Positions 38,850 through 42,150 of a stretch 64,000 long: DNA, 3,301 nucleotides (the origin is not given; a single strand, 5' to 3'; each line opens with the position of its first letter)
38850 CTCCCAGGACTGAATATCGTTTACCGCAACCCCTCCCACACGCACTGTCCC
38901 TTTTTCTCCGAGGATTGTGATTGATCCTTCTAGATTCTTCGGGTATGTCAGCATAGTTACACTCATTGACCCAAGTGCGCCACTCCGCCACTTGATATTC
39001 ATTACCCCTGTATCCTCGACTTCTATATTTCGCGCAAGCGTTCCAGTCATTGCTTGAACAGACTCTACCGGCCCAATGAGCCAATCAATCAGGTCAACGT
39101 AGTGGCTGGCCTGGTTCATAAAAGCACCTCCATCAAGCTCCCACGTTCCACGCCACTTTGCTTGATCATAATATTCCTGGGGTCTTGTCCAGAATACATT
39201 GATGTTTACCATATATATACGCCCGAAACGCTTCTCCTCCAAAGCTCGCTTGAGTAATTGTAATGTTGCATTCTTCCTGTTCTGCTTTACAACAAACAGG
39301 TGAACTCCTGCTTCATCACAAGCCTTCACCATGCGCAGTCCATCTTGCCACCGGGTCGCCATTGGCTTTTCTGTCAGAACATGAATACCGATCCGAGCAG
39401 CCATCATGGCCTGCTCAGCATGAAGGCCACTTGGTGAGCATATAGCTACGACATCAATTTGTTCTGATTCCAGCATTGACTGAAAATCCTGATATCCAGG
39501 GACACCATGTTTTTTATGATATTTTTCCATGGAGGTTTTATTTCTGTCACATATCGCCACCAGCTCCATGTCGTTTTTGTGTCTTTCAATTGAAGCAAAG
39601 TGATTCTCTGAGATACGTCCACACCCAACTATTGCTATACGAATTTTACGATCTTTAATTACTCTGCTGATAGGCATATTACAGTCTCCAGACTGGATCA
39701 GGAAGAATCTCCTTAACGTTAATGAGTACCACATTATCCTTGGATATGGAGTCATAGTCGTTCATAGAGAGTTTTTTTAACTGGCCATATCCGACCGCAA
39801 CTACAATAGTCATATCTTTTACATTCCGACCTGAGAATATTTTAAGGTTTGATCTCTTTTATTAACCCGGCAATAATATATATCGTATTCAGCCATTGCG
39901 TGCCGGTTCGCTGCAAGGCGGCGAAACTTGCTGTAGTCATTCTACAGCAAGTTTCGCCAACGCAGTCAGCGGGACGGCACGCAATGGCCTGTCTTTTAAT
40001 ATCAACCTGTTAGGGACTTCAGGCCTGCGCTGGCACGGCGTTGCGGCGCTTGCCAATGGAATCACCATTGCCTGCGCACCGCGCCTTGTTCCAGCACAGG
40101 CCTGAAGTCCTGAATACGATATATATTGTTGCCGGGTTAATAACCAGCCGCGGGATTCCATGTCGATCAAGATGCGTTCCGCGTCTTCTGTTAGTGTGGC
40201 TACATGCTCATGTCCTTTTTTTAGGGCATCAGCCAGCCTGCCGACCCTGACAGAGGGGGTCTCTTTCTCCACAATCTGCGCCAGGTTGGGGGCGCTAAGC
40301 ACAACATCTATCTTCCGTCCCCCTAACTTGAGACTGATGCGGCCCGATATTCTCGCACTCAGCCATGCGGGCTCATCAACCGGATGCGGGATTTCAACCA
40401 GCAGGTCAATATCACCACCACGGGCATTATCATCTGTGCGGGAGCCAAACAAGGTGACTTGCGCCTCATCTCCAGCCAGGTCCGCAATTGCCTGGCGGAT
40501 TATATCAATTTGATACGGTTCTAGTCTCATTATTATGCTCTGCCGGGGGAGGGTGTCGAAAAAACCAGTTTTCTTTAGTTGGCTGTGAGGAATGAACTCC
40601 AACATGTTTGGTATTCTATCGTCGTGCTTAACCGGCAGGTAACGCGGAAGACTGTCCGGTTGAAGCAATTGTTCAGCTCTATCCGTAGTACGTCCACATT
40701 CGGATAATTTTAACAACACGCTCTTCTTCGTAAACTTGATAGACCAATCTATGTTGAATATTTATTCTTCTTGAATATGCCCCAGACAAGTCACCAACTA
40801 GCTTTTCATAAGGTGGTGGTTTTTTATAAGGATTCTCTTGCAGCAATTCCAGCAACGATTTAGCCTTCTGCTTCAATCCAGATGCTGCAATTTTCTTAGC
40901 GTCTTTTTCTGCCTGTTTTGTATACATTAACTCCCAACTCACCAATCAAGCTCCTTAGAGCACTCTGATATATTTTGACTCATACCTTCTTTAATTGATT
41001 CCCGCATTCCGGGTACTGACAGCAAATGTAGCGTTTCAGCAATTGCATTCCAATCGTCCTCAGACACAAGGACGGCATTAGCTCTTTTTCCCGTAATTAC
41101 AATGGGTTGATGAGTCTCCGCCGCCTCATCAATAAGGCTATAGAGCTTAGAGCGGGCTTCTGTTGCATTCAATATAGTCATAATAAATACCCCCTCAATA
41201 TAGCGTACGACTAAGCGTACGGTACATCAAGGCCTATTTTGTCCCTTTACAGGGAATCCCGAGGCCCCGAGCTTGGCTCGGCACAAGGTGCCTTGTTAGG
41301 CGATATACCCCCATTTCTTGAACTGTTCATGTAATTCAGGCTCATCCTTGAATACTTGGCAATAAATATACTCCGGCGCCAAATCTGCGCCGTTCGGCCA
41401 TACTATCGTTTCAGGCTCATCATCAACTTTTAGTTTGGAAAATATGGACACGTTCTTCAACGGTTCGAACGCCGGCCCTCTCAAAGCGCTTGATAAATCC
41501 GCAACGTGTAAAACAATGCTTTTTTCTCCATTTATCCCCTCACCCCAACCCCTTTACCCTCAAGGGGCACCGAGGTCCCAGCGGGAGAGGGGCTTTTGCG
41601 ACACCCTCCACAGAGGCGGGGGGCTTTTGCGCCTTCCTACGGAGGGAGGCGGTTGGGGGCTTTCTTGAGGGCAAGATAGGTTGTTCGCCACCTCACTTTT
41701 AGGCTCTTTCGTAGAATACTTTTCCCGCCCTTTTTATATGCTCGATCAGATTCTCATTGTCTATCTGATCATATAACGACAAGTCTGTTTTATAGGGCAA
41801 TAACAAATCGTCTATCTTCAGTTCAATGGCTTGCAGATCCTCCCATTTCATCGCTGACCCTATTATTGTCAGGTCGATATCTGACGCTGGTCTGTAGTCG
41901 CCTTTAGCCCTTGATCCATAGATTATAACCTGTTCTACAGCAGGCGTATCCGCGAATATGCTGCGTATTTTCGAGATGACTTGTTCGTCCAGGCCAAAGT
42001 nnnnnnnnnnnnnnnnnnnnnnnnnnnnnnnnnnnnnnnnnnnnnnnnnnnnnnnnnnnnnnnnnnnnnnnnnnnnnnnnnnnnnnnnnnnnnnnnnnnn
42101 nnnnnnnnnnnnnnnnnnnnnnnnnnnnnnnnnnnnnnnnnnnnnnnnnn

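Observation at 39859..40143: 285-bp MITE-like element with 34-bp terminal inverted repeats and two long perfect hairpins, fused into the 3' end of an MNT gene at the edge of the serotype-specific O-antigen region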

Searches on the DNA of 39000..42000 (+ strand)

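Call 4: search_rna_families(source=window, start=39000, end=42000, threshold=evalue, max_evalue=1, show_alignments=2)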
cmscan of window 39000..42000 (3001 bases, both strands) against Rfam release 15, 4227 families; matches with E-value up to 1: 4.
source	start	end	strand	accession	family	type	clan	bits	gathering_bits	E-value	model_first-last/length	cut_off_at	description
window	39999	40122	-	RF04187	MIR862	Gene; miRNA;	-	31.5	100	0.00068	1-110/110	no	MIR862 microRNA precursor family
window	39898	39982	-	RF03209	MIR9657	Gene; miRNA;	-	29.1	53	0.055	1-85/85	no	MIR9657 microRNA precursor family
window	39922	39957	+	RF03485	mir-4000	Gene; miRNA;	-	26.6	58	0.02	1-54/54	no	mir-4000 microRNA precursor family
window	39919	39976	-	RF01678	P37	Gene; sRNA;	-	25.1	50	0.068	1-62/62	no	Pseudomonas sRNA P37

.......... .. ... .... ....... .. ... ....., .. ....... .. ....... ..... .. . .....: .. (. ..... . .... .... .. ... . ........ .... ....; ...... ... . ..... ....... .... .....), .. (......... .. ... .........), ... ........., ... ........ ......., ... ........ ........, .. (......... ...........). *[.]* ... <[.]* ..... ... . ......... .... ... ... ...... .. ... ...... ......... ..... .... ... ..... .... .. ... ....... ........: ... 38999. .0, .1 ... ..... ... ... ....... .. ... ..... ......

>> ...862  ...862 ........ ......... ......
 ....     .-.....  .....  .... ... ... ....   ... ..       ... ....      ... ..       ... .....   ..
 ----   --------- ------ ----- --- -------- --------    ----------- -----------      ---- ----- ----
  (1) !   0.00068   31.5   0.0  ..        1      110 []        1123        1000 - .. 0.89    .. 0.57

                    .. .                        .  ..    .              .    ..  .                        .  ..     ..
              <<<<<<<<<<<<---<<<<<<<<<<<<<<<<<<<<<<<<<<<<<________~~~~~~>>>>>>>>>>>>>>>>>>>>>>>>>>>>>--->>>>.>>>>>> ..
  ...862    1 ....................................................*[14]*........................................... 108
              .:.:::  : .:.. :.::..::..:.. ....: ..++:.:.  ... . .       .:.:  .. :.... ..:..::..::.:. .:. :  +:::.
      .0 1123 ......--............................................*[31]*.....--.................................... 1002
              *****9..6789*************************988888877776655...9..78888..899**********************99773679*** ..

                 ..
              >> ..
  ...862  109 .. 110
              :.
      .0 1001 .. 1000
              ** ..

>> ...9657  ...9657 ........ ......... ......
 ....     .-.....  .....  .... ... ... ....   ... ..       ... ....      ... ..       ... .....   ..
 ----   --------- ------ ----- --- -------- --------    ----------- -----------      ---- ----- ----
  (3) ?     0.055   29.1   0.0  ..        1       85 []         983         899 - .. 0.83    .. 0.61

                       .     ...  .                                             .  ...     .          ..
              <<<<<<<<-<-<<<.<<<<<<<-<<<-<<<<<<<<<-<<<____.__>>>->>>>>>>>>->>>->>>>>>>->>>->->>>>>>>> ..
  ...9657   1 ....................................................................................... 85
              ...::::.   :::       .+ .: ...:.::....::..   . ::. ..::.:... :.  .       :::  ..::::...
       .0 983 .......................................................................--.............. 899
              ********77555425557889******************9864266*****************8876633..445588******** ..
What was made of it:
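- On Any Rfam RNA family: All hits are generic long-hairpin matches (call 4).
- No Rfam match reaches threshold (call 4).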

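Call 7: search_dna_similar(query=window:39859-40143:+, collection=plasmids, mode=distant, max_rows=40)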
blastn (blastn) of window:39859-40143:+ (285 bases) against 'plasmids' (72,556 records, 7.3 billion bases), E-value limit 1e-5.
Records with a match: 1; places in all: 1; records where one place covers at least 80% of the query: 0.
Best place of each record, by identity: 80-90% 1.
By first word of the organism name: Azotobacter 1.
By predicted mobility (MOB-suite, as given by PLSDB): mobilizable 1.
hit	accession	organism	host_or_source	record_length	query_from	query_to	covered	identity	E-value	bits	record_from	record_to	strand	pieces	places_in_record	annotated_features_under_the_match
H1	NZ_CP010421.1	Azotobacter chroococcum NCIMB 8003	cell culture,soil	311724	178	230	19%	88.7%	2e-9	70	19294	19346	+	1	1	none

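Call 8: search_dna_similar(query=window:39859-40143:+, collection=ecoli_genomes, mode=distant, max_rows=20)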
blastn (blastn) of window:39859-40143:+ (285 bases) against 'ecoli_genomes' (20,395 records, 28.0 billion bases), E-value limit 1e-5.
No match.
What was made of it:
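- No match was found in E. coli genomes, which are rich in REP elements (call 8).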

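Call 75: get_annotated_region(hit=H1, flank=2500)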
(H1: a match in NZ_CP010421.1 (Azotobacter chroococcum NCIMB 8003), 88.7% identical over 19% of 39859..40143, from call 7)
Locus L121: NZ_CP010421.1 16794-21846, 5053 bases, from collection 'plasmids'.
description: Azotobacter chroococcum NCIMB 8003 plasmid pAcX50f, complete sequence
organism: Azotobacter chroococcum NCIMB 8003 (NCBI taxid 1328314)
taxonomy: Bacteria; Pseudomonadota; Gammaproteobacteria; Pseudomonadales; Pseudomonadaceae; Azotobacter; Azotobacter chroococcum; Azotobacter chroococcum NCIMB 8003
host: -; source: cell culture,soil; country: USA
typing (MOB-suite, as given by PLSDB): mobilizable; relaxase MOBH
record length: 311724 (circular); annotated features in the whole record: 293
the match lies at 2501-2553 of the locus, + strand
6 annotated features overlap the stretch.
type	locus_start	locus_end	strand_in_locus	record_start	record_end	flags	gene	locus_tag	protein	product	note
CDS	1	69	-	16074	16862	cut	-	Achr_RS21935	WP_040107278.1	SDR family oxidoreductase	-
CDS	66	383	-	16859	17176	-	-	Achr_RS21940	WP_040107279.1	nuclear transport factor 2 family protein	-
CDS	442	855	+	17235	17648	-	-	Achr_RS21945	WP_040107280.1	helix-turn-helix domain-containing protein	-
CDS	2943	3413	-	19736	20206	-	-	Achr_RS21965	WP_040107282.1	RidA family protein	-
CDS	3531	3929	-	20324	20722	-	-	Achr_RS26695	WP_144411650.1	hypothetical protein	-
CDS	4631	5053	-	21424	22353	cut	-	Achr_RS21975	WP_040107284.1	malate dehydrogenase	-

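Call 78: search_dna_similar(query=L121:2335-2615:+, collection=plasmids, mode=distant, max_rows=40)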
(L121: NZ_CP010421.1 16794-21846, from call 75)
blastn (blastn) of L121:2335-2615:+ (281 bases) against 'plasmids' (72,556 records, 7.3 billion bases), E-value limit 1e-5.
Records with a match: 5; places in all: 8; records where one place covers at least 80% of the query: 4.
Best place of each record, by identity: >=99% 1; 95-99% 1; 90-95% 1; 80-90% 1; 60-80% 1.
By first word of the organism name: Azotobacter 3; Pseudomonas 1; Halomonas 1.
By predicted mobility (MOB-suite, as given by PLSDB): mobilizable 2; non-mobilizable 2; conjugative 1.
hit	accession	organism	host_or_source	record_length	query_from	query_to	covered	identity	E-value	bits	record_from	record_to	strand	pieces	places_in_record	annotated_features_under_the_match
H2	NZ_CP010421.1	Azotobacter chroococcum NCIMB 8003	cell culture,soil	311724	1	281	100%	100.0%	2e-141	508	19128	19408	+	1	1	none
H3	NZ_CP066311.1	Azotobacter chroococcum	single,soil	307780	24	275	90%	90.5%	2e-91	342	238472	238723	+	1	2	none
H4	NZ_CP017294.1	Pseudomonas aeruginosa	Homo sapiens,blood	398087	6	275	96%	81.2%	3e-64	252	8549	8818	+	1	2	none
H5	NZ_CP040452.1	Halomonas sp. PA16-9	-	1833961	5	275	96%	73.2%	4e-30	139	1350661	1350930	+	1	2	none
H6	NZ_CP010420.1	Azotobacter chroococcum NCIMB 8003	cell culture,soil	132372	235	277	15%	95.3%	2e-9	70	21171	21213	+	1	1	none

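Call 79: get_annotated_region(hit=H4, flank=4000)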
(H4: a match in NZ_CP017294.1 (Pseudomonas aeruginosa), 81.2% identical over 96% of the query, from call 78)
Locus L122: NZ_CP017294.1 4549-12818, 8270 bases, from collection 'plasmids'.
description: Pseudomonas aeruginosa strain PA83 plasmid unnamed1, complete sequence
organism: Pseudomonas aeruginosa (NCBI taxid 287)
taxonomy: Bacteria; Pseudomonadota; Gammaproteobacteria; Pseudomonadales; Pseudomonadaceae; Pseudomonas; Pseudomonas aeruginosa
host: -; source: Homo sapiens,blood; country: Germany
typing (MOB-suite, as given by PLSDB): conjugative; replicon IncP; relaxase MOBP; mating-pair formation MPF_T
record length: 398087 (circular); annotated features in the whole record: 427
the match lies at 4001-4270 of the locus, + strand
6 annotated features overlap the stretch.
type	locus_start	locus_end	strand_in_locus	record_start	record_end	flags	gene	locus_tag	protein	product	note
CDS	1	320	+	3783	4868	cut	-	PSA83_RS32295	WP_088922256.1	YCF48-related protein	-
CDS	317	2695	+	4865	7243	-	-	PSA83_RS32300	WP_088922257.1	MMPL family transporter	-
CDS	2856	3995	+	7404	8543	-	-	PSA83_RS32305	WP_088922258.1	acyl-CoA dehydrogenase family protein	-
CDS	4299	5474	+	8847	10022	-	-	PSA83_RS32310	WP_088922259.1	CaiB/BaiF CoA-transferase family protein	-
CDS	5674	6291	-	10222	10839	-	-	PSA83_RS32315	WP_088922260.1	RluA family pseudouridine synthase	GO:0001522 - pseudouridine synthesis [Evidence IEA]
CDS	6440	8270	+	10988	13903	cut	-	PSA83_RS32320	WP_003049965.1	Tn3-like element IS1071 family transposase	GO:0006313 - DNA transposition [Evidence IEA]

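Call 80: get_annotated_region(hit=H5, flank=3000)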
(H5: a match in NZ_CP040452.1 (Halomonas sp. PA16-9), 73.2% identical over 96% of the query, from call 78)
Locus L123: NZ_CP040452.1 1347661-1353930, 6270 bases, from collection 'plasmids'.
description: Halomonas sp. PA16-9 plasmid p_unnamed1, complete sequence
organism: Halomonas sp. PA16-9 (NCBI taxid 2576841)
taxonomy: Bacteria; Pseudomonadota; Gammaproteobacteria; Oceanospirillales; Halomonadaceae; Halomonas; Halomonas sp. PA16-9
host: -; source: -; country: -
typing (MOB-suite, as given by PLSDB): non-mobilizable
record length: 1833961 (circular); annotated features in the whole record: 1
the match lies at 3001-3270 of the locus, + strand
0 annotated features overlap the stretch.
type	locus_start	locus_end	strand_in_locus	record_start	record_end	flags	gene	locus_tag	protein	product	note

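Call 82: search_rna_families(sources=[L121, L122, L123], threshold=evalue, max_evalue=0.1, show_alignments=3)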
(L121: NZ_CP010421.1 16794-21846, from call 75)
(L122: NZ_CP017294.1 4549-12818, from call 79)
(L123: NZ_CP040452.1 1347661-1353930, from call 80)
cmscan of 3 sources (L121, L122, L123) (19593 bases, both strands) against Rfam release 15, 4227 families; matches with E-value up to 0.1: 0.
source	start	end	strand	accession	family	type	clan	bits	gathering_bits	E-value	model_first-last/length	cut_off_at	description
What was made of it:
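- On Any Rfam RNA family: The Pseudomonas-type relatives gave none (call 82).
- No Rfam family matches (calls 4, 82).
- Tried and rejected: Rfam: only sub-threshold miRNA-like hairpin hits on the region, and nothing on the Pseudomonas-type relatives (calls 4, 82).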

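Call 93: search_dna_similar(query=L121:2338-2375:+, collection=plasmids, mode=distant, max_evalue=10, max_rows=30)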
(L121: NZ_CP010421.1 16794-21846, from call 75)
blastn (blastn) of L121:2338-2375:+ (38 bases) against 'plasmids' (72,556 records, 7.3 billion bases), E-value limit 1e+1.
Records with a match: 25; places in all: 35; records where one place covers at least 80% of the query: 8.
Best place of each record, by identity: >=99% 5; 95-99% 5; 90-95% 6; 80-90% 9.
By first word of the organism name: Ralstonia 6; Azotobacter 3; Burkholderia 3; Aeromonas 2; Catenovulum 2; Xenorhabdus 2; Paracoccus 2; Pseudomonas 1; Methylocystis 1; Halomonas 1; and 2 more.
By predicted mobility (MOB-suite, as given by PLSDB): non-mobilizable 15; mobilizable 6; conjugative 4.
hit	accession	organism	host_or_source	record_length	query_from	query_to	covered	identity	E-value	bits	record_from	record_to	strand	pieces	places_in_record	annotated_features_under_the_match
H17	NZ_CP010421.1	Azotobacter chroococcum NCIMB 8003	cell culture,soil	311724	1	38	100%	100.0%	7e-11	70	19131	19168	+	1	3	none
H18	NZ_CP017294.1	Pseudomonas aeruginosa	Homo sapiens,blood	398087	3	38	95%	86.1%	1e-1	40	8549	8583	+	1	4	none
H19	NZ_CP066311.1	Azotobacter chroococcum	single,soil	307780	1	34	89%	85.3%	1e-1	40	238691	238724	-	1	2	none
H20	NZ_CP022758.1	Ralstonia solanacearum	Solanum tuberosum,single cell,Potato ...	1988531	2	35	89%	82.4%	1e+0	36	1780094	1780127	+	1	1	none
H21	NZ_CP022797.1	Ralstonia solanacearum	Solanum tuberosum,single cell,Potato ...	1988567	2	35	89%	82.4%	1e+0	36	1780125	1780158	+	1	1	none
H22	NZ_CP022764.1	Ralstonia solanacearum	Solanum tuberosum,single cell,Potato ...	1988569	2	35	89%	82.4%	1e+0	36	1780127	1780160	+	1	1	none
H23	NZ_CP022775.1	Ralstonia solanacearum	Solanum tuberosum,single cell,Potato ...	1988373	2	35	89%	82.4%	1e+0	36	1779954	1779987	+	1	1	none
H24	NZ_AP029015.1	Ralstonia pseudosolanacearum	-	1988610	2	35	89%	82.4%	1e+0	36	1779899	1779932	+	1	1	none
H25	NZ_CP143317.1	Methylocystis iwaonis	cell culture,rice rhizosphere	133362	9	37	76%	86.7%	5e+0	34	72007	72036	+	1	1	virB10: type IV secretion system protein VirB10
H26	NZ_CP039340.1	Ralstonia pseudosolanacearum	-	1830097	1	29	76%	86.2%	1e+0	36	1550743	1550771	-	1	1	none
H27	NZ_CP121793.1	Aeromonas caviae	Homo sapiens,plasma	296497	2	26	66%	92.0%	4e-1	37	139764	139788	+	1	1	none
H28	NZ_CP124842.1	Aeromonas salmonicida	pure culture,meat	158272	2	26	66%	92.0%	4e-1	37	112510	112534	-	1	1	none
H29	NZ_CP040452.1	Halomonas sp. PA16-9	-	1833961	2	25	63%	95.8%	1e-1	40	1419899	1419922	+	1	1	none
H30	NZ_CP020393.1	Burkholderia vietnamiensis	Environment,oryza sativa, rhizosphere ...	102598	13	36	63%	91.7%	1e+0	36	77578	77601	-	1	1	none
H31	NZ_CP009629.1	Burkholderia vietnamiensis LMG 10929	Oryza sativa, rhizosphere soil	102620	13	36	63%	91.7%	1e+0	36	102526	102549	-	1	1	none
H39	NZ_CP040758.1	Paracoccus liaowanqingii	Tibetan antelope,cell culture,feces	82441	1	19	50%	100.0%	1e+0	36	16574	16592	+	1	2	none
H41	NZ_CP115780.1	Paracoccus aerodenitrificans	cell culture,sediment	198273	2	19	47%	100.0%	5e+0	34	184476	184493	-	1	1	IS5 family transposase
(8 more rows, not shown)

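Call 94: get_annotated_region(hit=H41, flank=2000)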
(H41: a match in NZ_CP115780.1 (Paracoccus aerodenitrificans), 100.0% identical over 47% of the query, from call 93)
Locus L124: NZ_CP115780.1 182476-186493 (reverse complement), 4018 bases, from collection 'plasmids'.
description: Paracoccus aerodenitrificans strain SCSIO 75817 plasmid p1, complete sequence
organism: Paracoccus aerodenitrificans (NCBI taxid 3017781)
taxonomy: Bacteria; Pseudomonadota; Alphaproteobacteria; Rhodobacterales; Paracoccaceae; Paracoccus; Paracoccus aerodenitrificans
host: -; source: cell culture,sediment; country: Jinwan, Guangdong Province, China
typing (MOB-suite, as given by PLSDB): conjugative; replicon rep_cluster_579; relaxase MOBP; mating-pair formation MPF_T
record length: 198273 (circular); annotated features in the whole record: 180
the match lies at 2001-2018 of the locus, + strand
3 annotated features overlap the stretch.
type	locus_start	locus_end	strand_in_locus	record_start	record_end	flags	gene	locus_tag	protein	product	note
CDS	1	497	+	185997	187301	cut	-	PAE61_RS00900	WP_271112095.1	TRAP transporter large permease subunit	GO:0015740 - C4-dicarboxylate transport [Evidence IEA]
CDS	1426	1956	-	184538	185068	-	-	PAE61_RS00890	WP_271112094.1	IS6 family transposase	-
CDS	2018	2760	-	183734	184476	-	-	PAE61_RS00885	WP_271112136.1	IS5 family transposase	-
